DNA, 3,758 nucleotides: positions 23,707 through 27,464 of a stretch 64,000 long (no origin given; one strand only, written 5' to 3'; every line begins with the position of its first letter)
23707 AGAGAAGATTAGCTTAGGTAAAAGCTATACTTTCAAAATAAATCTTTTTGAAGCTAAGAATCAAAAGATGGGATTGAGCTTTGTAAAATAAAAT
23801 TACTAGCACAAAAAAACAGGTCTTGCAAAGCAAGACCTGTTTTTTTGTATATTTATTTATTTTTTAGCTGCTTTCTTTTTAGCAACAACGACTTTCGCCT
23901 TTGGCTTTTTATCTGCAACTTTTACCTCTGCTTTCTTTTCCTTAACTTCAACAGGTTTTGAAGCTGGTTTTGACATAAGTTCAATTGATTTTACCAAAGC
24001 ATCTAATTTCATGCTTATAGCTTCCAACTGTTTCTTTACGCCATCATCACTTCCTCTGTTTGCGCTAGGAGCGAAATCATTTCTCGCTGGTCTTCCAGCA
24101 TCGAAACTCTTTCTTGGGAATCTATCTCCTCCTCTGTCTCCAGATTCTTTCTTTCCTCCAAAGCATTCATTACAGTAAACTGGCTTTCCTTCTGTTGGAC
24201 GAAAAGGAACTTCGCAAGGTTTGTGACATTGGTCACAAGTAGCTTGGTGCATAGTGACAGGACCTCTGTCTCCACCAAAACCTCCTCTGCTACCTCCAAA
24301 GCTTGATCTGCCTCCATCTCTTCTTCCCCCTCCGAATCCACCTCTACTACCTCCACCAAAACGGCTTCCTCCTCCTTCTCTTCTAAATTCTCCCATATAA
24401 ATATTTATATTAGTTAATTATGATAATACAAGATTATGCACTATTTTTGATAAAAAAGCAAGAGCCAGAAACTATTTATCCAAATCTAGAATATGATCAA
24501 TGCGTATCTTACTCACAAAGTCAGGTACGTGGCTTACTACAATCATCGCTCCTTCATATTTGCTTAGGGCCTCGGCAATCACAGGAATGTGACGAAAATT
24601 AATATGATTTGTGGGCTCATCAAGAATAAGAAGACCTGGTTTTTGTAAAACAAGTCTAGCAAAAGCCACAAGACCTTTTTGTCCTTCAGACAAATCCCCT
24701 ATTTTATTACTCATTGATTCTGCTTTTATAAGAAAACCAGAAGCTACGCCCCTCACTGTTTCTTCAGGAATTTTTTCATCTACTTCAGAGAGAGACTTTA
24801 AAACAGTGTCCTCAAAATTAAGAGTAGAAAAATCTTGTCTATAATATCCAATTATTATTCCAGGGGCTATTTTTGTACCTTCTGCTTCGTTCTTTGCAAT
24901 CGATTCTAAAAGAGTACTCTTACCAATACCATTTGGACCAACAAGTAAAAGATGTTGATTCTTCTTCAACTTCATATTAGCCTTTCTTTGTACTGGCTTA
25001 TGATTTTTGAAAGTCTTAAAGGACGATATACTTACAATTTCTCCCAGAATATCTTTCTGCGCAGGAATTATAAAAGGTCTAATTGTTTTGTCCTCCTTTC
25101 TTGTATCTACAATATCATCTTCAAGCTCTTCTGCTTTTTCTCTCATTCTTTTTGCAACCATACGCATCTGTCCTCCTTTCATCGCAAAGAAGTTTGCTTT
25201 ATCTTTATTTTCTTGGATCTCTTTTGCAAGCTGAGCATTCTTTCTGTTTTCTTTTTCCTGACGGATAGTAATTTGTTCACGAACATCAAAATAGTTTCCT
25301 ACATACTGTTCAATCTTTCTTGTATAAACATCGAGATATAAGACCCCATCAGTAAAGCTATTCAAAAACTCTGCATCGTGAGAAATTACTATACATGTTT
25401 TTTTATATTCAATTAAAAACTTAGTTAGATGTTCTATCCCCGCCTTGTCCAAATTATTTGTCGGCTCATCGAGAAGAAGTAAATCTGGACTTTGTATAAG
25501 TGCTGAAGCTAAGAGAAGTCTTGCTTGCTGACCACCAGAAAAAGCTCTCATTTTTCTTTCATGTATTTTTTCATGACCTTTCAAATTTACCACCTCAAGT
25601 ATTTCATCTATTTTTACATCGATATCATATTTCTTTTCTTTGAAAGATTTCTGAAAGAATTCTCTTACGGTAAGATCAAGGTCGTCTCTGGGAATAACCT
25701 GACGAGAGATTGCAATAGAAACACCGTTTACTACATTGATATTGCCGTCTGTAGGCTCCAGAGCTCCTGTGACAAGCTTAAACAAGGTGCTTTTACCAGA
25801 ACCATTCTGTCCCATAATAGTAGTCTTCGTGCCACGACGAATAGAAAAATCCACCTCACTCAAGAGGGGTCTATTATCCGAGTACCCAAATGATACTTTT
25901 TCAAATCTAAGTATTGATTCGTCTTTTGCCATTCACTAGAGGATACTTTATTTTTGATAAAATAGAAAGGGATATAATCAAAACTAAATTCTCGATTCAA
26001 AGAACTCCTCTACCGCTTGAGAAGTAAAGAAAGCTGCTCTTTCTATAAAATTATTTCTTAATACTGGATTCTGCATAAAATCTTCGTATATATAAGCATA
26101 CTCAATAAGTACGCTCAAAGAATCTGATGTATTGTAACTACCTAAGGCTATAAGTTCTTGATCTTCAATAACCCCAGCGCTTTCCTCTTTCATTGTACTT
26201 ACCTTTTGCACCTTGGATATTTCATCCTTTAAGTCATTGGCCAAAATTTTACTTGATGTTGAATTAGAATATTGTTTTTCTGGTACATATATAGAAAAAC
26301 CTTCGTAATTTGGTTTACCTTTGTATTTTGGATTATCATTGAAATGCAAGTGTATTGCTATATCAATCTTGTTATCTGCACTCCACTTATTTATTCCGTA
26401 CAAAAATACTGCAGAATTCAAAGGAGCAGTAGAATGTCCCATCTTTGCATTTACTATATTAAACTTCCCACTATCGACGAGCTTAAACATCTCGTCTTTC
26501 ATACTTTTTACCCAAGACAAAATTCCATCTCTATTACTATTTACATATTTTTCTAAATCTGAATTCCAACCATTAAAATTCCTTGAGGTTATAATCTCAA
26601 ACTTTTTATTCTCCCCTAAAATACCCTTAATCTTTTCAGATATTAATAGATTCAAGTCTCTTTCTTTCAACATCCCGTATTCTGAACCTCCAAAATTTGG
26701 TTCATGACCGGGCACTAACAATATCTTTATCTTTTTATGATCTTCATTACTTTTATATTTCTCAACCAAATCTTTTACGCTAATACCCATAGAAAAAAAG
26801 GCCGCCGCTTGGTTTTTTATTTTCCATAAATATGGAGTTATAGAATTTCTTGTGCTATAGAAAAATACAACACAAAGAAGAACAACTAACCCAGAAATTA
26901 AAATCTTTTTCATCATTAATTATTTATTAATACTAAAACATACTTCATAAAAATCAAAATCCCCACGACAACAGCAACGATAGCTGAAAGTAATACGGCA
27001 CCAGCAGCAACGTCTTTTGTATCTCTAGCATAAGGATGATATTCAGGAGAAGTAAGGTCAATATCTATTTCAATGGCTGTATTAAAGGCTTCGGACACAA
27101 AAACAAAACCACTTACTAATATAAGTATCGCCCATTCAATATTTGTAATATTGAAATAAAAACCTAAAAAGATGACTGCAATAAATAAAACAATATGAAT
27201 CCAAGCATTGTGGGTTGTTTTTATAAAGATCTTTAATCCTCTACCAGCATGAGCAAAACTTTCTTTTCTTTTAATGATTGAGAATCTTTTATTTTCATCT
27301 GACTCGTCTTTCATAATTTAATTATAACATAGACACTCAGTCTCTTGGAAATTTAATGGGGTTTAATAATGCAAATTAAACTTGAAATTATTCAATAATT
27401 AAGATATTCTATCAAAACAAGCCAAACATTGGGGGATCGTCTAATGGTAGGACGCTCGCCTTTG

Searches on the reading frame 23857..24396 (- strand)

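Call 11: search_protein_families(library=pfam, proteins=[window:23857-24396:-], max_evalue=0.001)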
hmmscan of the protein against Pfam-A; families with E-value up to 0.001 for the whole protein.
window:23857-24396:- (179 aa): 1 family
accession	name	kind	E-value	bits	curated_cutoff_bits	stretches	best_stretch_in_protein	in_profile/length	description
PF23477.1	zf_Tbcl_2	-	5.5e-15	55.2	27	1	48-81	2-35/37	Probable treble clef zinc finger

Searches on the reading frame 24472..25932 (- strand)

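Call 11: search_protein_families(library=pfam, proteins=[window:24472-25932:-], max_evalue=0.001)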
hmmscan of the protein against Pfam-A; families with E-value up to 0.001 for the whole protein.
window:24472-25932:- (486 aa): 20 families
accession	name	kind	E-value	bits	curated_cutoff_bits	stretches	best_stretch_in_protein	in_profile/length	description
PF00005.33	ABC_tran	-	9.1e-48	162.8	25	2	24-159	1-137/137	ABC transporter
PF13304.12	AAA_21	-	3.4e-20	73.7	27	1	98-191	207-304/304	AAA domain, putative AbiEii toxin, Type IV TA system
PF02463.25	SMC_N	-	1.2e-13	51.5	40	1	98-193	107-205/220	RecF/RecN/SMC N terminal domain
PF13555.12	AAA_29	-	3.2e-10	40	27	1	28-51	16-39/61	P-loop containing region of AAA domain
PF13173.12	AAA_14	-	2.4e-08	34.5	27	0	325-384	2-48/129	AAA domain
PF13401.12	AAA_22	-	3.8e-08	34.2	27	0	324-439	4-92/130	AAA domain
PF13476.12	AAA_23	-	3.3e-07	31.6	27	0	302-345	4-39/201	AAA domain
PF03193.22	RsgA_GTPase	-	3.6e-07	30.6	30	0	317-350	99-131/174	RsgA GTPase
PF13191.12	AAA_16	-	1.9e-06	28.9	32.6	0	326-352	25-51/167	AAA ATPase domain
PF00004.35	AAA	-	2.1e-06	28.7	21.2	0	328-348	1-21/131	ATPase family associated with various cellular activities (AAA)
PF00931.28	NB-ARC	-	3.3e-06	27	23.5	0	323-382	16-75/248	NB-ARC domain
PF20720.3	nSTAND3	-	5.4e-06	26.6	27.2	1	315-348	7-40/155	Novel STAND NTPase 3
PF05729.18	NACHT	-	1.6e-05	25.2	26.7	0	328-353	3-28/167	NACHT domain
PF12775.13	AAA_7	-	3.6e-05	23.8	25.8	0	319-350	27-58/181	P-loop containing dynein motor region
PF03266.21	NTPase_1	-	0.00017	21.9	23.9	0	327-374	1-48/168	NTPase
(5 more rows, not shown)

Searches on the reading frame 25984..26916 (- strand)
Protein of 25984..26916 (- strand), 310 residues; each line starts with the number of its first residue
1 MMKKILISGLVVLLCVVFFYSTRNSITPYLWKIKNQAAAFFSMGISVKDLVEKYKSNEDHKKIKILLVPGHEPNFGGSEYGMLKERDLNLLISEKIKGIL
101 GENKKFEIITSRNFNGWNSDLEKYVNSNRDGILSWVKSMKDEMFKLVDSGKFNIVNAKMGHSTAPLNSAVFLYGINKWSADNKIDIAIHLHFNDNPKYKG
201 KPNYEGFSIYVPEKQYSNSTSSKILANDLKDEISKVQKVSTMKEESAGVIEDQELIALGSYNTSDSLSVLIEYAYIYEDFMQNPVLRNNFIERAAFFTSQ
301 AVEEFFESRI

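Call 11: search_protein_families(library=pfam, proteins=[window:25984-26916:-], max_evalue=0.001)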
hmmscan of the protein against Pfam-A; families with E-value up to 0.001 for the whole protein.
window:25984-26916:- (310 aa): 1 family
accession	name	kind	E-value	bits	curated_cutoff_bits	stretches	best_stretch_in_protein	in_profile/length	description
PF01520.23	Amidase_3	-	4.4e-12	46.8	27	1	177-277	61-147/174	N-acetylmuramoyl-L-alanine amidase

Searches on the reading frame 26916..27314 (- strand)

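Call 11: search_protein_families(library=pfam, proteins=[window:26916-27314:-], max_evalue=0.001)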
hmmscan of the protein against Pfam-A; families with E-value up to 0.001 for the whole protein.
window:26916-27314:- (132 aa): 1 family
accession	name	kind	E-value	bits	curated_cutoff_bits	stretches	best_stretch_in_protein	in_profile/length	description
PF01219.24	DAGK_prokar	-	7.1e-33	112.9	22.3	1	22-122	2-102/102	Prokaryotic diacylglycerol kinase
